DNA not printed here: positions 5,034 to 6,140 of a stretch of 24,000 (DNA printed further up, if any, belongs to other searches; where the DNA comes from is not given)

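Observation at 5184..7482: Overlapping operon: SPASM-type radical SAM, EpmA/GenX-like ligase, GGDEF cyclase, 56-aa basic ORF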

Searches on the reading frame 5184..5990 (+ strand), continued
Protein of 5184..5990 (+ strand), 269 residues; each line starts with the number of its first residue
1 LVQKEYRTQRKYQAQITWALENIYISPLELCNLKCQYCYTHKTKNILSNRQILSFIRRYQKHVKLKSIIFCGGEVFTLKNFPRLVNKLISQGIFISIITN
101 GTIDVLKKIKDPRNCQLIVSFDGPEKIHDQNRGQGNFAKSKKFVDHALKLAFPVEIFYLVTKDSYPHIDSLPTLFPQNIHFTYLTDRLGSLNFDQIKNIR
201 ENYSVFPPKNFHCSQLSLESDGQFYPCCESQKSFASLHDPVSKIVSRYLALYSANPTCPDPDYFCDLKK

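Call 42: search_protein_representatives(alignment_id=A1)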
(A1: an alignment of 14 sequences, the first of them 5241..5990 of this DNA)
Query: 14 sequences, 261 profile positions. Proteins with E-value up to 0.001 (for the whole library): 9061; up to 1e-10: 377; up to 1e-30: 20. The best 150 are listed.
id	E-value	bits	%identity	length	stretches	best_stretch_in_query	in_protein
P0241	1.0e-109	382.6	-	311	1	2-251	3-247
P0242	6.2e-101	353.7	-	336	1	5-251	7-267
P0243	1.8e-95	335.9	-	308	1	2-254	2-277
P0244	4.1e-68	246.2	-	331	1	5-260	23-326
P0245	1.2e-66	241.4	-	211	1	83-250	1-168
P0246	1.3e-66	241.2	-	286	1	6-260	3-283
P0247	5.3e-66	239.2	-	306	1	9-260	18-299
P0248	6.2e-63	229.2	-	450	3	6-87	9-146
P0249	4.9e-62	226.2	-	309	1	9-246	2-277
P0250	1.5e-59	218.1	-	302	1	5-259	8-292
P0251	4.8e-58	213.2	-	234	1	28-246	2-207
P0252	6.2e-55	203.0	-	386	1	4-259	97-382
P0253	9.9e-53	195.7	-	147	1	7-149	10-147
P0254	1.7e-48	181.9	-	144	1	96-209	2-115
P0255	4.7e-39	150.9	-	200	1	113-253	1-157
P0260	3.9e-34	134.8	-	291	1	4-253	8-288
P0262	7.3e-30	120.8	-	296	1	10-251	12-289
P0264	4.7e-29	118.1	-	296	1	4-252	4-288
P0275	1.6e-23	100.0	-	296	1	11-241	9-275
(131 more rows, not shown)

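Call 44: predict_structure(alignment_id=A2)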
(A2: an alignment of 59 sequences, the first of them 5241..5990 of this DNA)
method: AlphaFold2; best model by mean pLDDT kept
length: 250 residues; sequences in the alignment: 59
mean_pLDDT: 86.2   pTM: 0.85
mean pLDDT of the five models: 86.2, 84.4, 83.5, 82.8, 82.0
residues with pLDDT >= 90: 150; 70-90: 67; 50-70: 19; < 50: 14
segments of 3 or more residues with pLDDT < 50: 13-22, 247-250
pLDDT, mean of each block of 10 residues (from residue 1): 86 47 69 96 95 87 97 96 92 97 93 92 96 95 92 82 81 90 83 79 85 90 95 84 57
secondary structure, 60 per line:
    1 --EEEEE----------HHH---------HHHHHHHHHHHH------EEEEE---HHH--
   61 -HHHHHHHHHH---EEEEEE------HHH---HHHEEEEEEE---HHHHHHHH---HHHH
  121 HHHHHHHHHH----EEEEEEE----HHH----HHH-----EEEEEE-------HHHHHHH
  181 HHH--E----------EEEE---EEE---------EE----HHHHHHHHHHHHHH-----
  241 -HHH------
elements in order: E3-7 H30-41 E48-52 H62-71 E75-80 E96-102 H106-113 H117-130 E135-141 E161-166 H174-183 E197-200 E204-206 H222-235

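Call 48: fold_search(model_id=the predicted structure, library=pdb)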
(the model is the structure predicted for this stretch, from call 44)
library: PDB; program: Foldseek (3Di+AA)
matches with E <= 10: 1467; with E <= 0.001: 41
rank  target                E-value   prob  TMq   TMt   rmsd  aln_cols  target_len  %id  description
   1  6efn                  1.2e-10  1.00  0.73  0.50   4.5       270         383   18  Structure of a RiPP maturase, SkfB (released 2018-10-24)
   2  4k37_A                2.7e-09  1.00  0.67  0.48   5.0       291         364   21  Native anSMEcpe with bound AdoMet (released 2013-05-08)
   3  1tv7_A                8.4e-09  1.00  0.65  0.52   5.5       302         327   18  Structure of the S-adenosylmethionine dependent Enzyme MoaA (released 2004-08-31)
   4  4k36_A                1.0e-08  1.00  0.68  0.47   5.5       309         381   19  His6 tagged anSMEcpe with bound AdoMet (released 2013-05-08)
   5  5v1s_A                1.2e-08  1.00  0.71  0.44   4.3       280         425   14  Crystal structure of Streptococcus suis SuiB bound to S-adenosylmethionine (released 2017-08-30)
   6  5v1q_A                1.8e-08  1.00  0.66  0.41   5.8       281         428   15  Crystal structure of Streptococcus suis SuiB (released 2017-08-30)
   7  4k38_B                2.3e-08  1.00  0.66  0.48   4.9       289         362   20  Native anSMEcpe with bound AdoMet and Kp18Cys peptide (released 2013-05-08)
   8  8ai1_A                3.3e-08  1.00  0.61  0.50   6.5       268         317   19  Crystal structure of radical SAM epimerase EpeE from Bacillus subtilis with [4Fe-4S] clusters and S-adenosyl-L-homocys (released 2024-01-10)
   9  1tv7_B                5.1e-08  1.00  0.69  0.55   5.3       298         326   17  Structure of the S-adenosylmethionine dependent Enzyme MoaA (released 2004-08-31)
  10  5v1t_A                5.5e-08  1.00  0.67  0.41   5.1       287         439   13  Crystal structure of Streptococcus suis SuiB bound to precursor peptide SuiA (released 2017-08-30)
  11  2fb2_A                9.0e-08  1.00  0.68  0.53   5.6       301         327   18  Structure of the MoaA Arg17/266/268/Ala triple mutant (released 2006-05-09)
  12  5v1q_B                9.6e-08  1.00  0.68  0.41   5.0       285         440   14  Crystal structure of Streptococcus suis SuiB (released 2017-08-30)
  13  8ai3_A                9.6e-08  1.00  0.61  0.50   6.4       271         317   20  Crystal structure of radical SAM epimerase EpeE C223A mutant from Bacillus subtilis with [4Fe-4S] clusters and S-adeno (released 2024-01-10)
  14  2fb2_B                1.3e-07  1.00  0.64  0.51   5.7       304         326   18  Structure of the MoaA Arg17/266/268/Ala triple mutant (released 2006-05-09)
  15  5v1s_B                1.6e-07  1.00  0.65  0.41   5.7       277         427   14  Crystal structure of Streptococcus suis SuiB bound to S-adenosylmethionine (released 2017-08-30)
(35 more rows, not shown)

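Call 60: find_related_loci(query=A5, collection=metagenome_contigs, flank=6000)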
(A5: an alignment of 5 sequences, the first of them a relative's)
Query A5 (306 aa) in metagenome_contigs; peptide patterns used: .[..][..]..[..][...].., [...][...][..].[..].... (x = any residue, [..] = any of these).
210 stretches matched a pattern; 102 encode a relative of the query (tblastn E <= 1e-3); the best 80 are kept; 80 distinct loci.
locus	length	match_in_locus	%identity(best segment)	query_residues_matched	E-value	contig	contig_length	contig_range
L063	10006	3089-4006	100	1-306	0e+0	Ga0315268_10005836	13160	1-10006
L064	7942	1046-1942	62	7-305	1e-129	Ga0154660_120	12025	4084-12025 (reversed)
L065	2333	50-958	60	2-304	2e-136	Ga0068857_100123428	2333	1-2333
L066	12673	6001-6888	58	7-302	4e-127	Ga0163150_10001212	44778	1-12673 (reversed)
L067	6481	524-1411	58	7-302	4e-127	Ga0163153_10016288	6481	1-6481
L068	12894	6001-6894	62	6-302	3e-126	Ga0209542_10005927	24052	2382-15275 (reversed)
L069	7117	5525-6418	62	6-302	3e-126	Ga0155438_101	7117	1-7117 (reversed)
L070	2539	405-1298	61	6-303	1e-131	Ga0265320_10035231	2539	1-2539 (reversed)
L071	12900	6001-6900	58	6-305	8e-122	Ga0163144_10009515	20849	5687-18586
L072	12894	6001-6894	57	5-302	1e-120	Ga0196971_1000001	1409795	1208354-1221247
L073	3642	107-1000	56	7-302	7e-123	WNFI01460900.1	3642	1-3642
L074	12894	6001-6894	58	5-302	9e-120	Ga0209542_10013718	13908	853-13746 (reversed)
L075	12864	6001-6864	59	15-302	3e-117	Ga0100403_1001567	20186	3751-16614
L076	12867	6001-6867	57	7-304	2e-117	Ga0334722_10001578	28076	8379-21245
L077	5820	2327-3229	53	2-302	9e-117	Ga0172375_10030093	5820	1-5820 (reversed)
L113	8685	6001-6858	53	14-299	3e-104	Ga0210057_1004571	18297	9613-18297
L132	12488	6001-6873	49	6-297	2e-94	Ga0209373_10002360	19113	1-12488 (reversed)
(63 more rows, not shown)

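Call 74: list_cluster_members(proteins=[L066:10199-10762:+, L074:7945-8508:+, L077:4232-4795:+, L113:7987-8550:+, L132:7895-8461:+, P0247, P0250, P0249, P0244, P0252])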
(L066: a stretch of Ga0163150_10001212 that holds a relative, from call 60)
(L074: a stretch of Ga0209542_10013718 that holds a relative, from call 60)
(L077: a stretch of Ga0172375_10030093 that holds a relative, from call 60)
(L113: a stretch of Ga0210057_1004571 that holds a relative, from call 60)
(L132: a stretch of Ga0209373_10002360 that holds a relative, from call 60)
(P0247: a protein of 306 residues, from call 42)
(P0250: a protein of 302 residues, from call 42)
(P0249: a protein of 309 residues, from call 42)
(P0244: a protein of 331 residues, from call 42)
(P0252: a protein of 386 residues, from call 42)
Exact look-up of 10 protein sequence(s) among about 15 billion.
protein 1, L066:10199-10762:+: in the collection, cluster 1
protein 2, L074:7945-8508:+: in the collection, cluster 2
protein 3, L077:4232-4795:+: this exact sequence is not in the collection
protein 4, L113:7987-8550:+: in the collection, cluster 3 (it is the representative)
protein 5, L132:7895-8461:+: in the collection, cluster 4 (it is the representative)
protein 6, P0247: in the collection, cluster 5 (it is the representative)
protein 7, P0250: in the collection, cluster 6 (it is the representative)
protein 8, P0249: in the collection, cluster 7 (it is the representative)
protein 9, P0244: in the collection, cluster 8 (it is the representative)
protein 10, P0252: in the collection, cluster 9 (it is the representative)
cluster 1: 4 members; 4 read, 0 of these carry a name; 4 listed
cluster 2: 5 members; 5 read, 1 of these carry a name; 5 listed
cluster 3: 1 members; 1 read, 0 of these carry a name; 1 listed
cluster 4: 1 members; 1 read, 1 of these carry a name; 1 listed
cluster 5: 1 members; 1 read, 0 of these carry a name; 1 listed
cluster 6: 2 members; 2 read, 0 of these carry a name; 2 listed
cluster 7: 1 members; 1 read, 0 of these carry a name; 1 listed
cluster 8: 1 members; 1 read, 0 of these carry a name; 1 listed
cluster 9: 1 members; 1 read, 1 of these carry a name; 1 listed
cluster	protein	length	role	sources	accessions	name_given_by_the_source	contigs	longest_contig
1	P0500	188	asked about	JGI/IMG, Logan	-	-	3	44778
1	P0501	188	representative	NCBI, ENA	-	-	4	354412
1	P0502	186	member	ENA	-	-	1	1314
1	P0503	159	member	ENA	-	-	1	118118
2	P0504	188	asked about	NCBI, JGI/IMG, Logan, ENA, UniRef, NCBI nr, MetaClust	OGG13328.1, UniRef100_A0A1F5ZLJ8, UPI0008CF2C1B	elongation factor P [Candidatus Gottesmanbacteria bacterium RIFCSPHIGHO2_01_FULL_39_10] | Elongation factor P n=1 Tax=Candidatus Gottesmanbacteria bacterium ... | MAG: elongation factor P [Candidatus Gottesmanbacteria bacterium ...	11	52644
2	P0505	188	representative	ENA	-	-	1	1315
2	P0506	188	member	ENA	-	-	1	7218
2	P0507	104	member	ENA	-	-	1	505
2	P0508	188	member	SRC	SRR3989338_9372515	-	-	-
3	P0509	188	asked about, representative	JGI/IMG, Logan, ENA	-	-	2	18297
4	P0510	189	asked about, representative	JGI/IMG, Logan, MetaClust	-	\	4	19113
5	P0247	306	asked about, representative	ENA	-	-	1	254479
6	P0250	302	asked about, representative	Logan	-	-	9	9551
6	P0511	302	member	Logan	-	-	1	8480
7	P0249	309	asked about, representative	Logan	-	-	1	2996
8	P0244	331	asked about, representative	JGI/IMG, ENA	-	-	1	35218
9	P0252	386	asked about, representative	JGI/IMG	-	molybdenum cofactor biosynthesis enzyme MoaA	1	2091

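Call 96: search_protein_families(library=padloc, proteins=[window:5241-5990:+], max_evalue=0.01)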
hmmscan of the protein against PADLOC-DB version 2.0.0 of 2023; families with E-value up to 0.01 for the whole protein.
window:5241-5990:+ (250 aa): 3 families
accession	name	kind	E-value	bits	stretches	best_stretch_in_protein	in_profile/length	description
PDLC02903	pVip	-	3.4e-14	50.9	1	9-118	7-116/257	Viperins not associated with kinases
PDLC02904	pVip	-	4.7e-13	47.3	1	10-120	11-125/262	Viperins associated with kinases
PDLC02905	pVip-kinase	-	0.00035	17.9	1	10-84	190-271/474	Viperin-kinase fusion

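Call 100: search_protein_families(library=pfam, proteins=[L051:4971-5894:+, L048:4968-5882:+, L045:4905-5906:+, P0247, P0250, P0260, P0262, P0264], max_evalue=0.01)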
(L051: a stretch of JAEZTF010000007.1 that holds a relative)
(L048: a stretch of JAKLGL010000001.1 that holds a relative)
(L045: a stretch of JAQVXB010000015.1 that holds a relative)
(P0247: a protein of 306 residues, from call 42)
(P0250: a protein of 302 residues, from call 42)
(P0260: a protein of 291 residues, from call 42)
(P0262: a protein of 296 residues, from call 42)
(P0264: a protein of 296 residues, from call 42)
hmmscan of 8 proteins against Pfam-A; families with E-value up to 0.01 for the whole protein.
L051:4971-5894:+ (308 aa): 2 families
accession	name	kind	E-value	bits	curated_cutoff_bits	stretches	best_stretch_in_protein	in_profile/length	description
PF04055.27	Radical_SAM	-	3.7e-16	60.2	29.5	1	17-154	2-148/166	Radical SAM superfamily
PF13353.11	Fer4_12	-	0.00016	22.4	22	1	22-89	15-82/137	4Fe-4S single cluster domain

L048:4968-5882:+ (305 aa): 2 families
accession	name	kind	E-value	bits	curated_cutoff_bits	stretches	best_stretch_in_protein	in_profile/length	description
PF04055.27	Radical_SAM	-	6.1e-17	62.7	29.5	1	18-153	2-152/166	Radical SAM superfamily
PF13353.11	Fer4_12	-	0.00034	21.4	22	1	23-110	15-106/137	4Fe-4S single cluster domain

L045:4905-5906:+ (334 aa): 2 families
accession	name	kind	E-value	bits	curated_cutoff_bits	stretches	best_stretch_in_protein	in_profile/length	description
PF04055.27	Radical_SAM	-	3.3e-12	47.3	29.5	1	39-200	2-146/166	Radical SAM superfamily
PF10450.15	POC1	-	0.0063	16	22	0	210-290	25-102/273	POC1 chaperone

P0247 (306 aa): 1 family
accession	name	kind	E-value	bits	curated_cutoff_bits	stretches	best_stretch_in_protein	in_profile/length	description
PF04055.27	Radical_SAM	-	3.6e-16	60.2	29.5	1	25-172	2-164/166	Radical SAM superfamily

P0250 (302 aa): 1 family
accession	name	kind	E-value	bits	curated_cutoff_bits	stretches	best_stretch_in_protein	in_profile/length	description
PF04055.27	Radical_SAM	-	4.3e-15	56.7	29.5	1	19-161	2-159/166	Radical SAM superfamily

P0260 (291 aa): 1 family
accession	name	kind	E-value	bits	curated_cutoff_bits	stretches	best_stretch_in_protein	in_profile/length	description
PF04055.27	Radical_SAM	-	3.9e-14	53.6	29.5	1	19-173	1-162/166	Radical SAM superfamily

P0262 (296 aa): 1 family
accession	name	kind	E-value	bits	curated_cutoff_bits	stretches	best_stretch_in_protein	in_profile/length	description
PF04055.27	Radical_SAM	-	3.9e-12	47.1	29.5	1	18-166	2-156/166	Radical SAM superfamily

P0264 (296 aa): 2 families
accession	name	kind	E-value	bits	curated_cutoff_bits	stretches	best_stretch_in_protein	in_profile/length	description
PF04055.27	Radical_SAM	-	7.8e-15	55.9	29.5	1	16-173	2-163/166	Radical SAM superfamily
PF13353.11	Fer4_12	-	0.0078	17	22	0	18-128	12-120/137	4Fe-4S single cluster domain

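Call 101: search_protein_families(library=ncbifam, proteins=[L051:4971-5894:+, P0247, P0260, L051:3924-4940:-, L074:6905-7906:+], max_evalue=1e-10)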
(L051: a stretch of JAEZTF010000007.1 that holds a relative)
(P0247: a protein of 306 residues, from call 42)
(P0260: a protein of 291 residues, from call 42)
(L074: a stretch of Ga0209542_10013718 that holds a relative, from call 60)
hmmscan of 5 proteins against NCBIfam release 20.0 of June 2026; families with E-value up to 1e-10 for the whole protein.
L051:4971-5894:+ (308 aa): 17 families
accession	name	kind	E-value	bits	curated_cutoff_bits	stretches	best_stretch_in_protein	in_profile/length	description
TIGR04082.1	rSAM_for_selen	equivalog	2.4e-17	62.9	350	1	21-283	208-497/516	thio(seleno)oxazole modification radical SAM maturase SbtM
TIGR04053.2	TIGR04053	equivalog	3.1e-15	56.3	395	1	21-183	17-185/366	TIGR04053 family radical SAM/SPASM domain-containing protein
NF045574.1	sacti_mat_StsB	exception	1e-14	54.3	625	1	10-191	94-276/466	StsB family radical SAM/SPASM domain sactipeptide maturase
NF038283.1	viperin_w_prok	equivalog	2.6e-14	53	180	1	19-132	9-129/281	viperin family antiviral radical SAM protein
TIGR04317.1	W_rSAM_matur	equivalog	3.2e-14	52.8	380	1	11-211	3-211/349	tungsten cofactor oxidoreductase radical SAM maturase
TIGR04054.1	rSAM_NirJ1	equivalog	3.7e-14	52.1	650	1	21-167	45-193/387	putative heme d1 biosynthesis radical SAM protein NirJ1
NF050038.1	rSAM_RiPP_GggB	equivalog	4.6e-14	52.2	650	1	14-148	44-185/398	streptosactin maturase GggB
TIGR04251.1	SCM_rSAM_ScmF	equivalog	9.8e-14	51.5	400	1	11-184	3-182/353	SynChlorMet cassette radical SAM/SPASM protein ScmF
NF041298.1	rSAM_mat_DynA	equivalog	2.8e-13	49.6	450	1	16-184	5-184/356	dynobactin maturation radical SAM/SPASM protein DynA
NF049973.1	radical_Rv1681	equivalog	1.5e-12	47.1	380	1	22-174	82-237/326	Rv1681 family radical SAM protein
TIGR04051.1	rSAM_NirJ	equivalog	1.5e-12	47.1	515.45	1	21-161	11-153/354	heme d1 biosynthesis radical SAM protein NirJ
NF047865.1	rSAM_PapB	equivalog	4.7e-12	45.8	340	0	20-281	11-314/330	PapB family radical SAM/SPASM ranthipeptide maturase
TIGR04250.1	SCM_rSAM_ScmE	equivalog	9.1e-12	44.5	400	1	17-142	8-136/358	SynChlorMet cassette radical SAM/SPASM protein ScmE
TIGR04083.1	rSAM_pep_methan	hypoth_equivalog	1.8e-11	43.6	300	1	15-172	3-165/376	TIGR04083 family peptide-modifying radical SAM enzyme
TIGR03470.1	HpnH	equivalog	2.5e-11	43.2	225.05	1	15-207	31-223/318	adenosyl-hopene transferase HpnH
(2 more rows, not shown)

P0247 (306 aa): 6 families
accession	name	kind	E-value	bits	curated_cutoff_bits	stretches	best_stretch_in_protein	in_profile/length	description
TIGR04082.1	rSAM_for_selen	equivalog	3.4e-14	52.5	350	1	29-167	208-352/516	thio(seleno)oxazole modification radical SAM maturase SbtM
NF045574.1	sacti_mat_StsB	exception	9.5e-14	51.1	625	1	9-171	86-253/466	StsB family radical SAM/SPASM domain sactipeptide maturase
NF049973.1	radical_Rv1681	equivalog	2.1e-11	43.4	380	1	29-172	81-232/326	Rv1681 family radical SAM protein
TIGR03470.1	HpnH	equivalog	2.4e-11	43.2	225.05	1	22-163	30-176/318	adenosyl-hopene transferase HpnH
TIGR03962.1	mycofact_rSAM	equivalog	4.4e-11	42.6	265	1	29-182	21-180/339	mycofactocin radical SAM maturase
TIGR04167.1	rSAM_SeCys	equivalog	6e-11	42.1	300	0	20-154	8-151/303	arsenosugar biosynthesis radical SAM (seleno)protein ArsS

P0260 (291 aa): 6 families
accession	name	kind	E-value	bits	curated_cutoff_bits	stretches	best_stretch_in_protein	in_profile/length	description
TIGR04317.1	W_rSAM_matur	equivalog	2.2e-13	50.1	380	1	17-182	6-176/349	tungsten cofactor oxidoreductase radical SAM maturase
TIGR04053.2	TIGR04053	equivalog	1e-11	44.7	395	1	23-184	16-180/366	TIGR04053 family radical SAM/SPASM domain-containing protein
NF047865.1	rSAM_PapB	equivalog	1.1e-11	44.6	340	1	23-182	11-180/330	PapB family radical SAM/SPASM ranthipeptide maturase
NF049973.1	radical_Rv1681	equivalog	2e-11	43.4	380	1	22-185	79-242/326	Rv1681 family radical SAM protein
NF041298.1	rSAM_mat_DynA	equivalog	5e-11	42.2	450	1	19-182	5-179/356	dynobactin maturation radical SAM/SPASM protein DynA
TIGR03470.1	HpnH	equivalog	8.4e-11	41.4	225.05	0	16-182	29-192/318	adenosyl-hopene transferase HpnH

L051:3924-4940:- (339 aa): 11 families
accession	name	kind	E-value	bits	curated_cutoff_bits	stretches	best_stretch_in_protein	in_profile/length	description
TIGR00462.1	genX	equivalog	3.4e-80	269.7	286.9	1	14-330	7-304/304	EF-P lysine aminoacylase EpmA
NF001756.1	PRK00484.1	subfamily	3.3e-71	240.4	468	1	12-331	173-483/488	lysine--tRNA ligase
NF006828.0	PRK09350.1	equivalog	1.2e-69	235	264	1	14-332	22-322/325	elongation factor P--(R)-beta-lysine ligase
TIGR00499.1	lysS_bact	equivalog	1e-64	219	427.6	1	13-332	177-491/496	lysine--tRNA ligase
NF009101.0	PRK12445.1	subfamily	1e-43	149.7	1026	1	11-332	187-500/505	lysine--tRNA ligase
NF002821.0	PRK02983.1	equivalog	8.9e-42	143.2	742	1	14-330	784-1095/1102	bifunctional lysylphosphatidylglycerol synthetase/lysine--tRNA ligase LysX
TIGR00458.1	aspS_nondisc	equivalog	3.6e-16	59.2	368.4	1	10-330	135-419/428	aspartate--tRNA(Asn) ligase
NF003483.0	PRK05159.1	equivalog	5e-16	58.6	353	1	10-330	139-429/438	aspartate--tRNA(Asn) ligase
TIGR00459.1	aspS_bact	equivalog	1.9e-14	52.9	373.85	0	13-148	144-277/586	aspartate--tRNA ligase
NF001750.0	PRK00476.1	equivalog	1.4e-13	50.1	443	0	12-147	148-281/590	aspartate--tRNA ligase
TIGR00457.1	asnS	equivalog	1.9e-11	43.5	342.6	1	10-331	138-447/455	asparagine--tRNA ligase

L074:6905-7906:+ (334 aa): 6 families
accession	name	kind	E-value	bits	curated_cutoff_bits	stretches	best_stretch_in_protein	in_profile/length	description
TIGR00462.1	genX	equivalog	2.9e-62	210.8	286.9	1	12-327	6-299/304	EF-P lysine aminoacylase EpmA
NF006828.0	PRK09350.1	equivalog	4e-55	187.3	264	1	14-327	23-315/325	elongation factor P--(R)-beta-lysine ligase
NF001756.1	PRK00484.1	subfamily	3.2e-46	158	468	1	11-326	173-476/488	lysine--tRNA ligase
TIGR00499.1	lysS_bact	equivalog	2.4e-43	148.5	427.6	1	11-326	176-483/496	lysine--tRNA ligase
NF009101.0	PRK12445.1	subfamily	8.5e-26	90.5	1026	1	6-326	183-492/505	lysine--tRNA ligase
NF002821.0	PRK02983.1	equivalog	1.7e-23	82.6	742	1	11-322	782-1086/1102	bifunctional lysylphosphatidylglycerol synthetase/lysine--tRNA ligase LysX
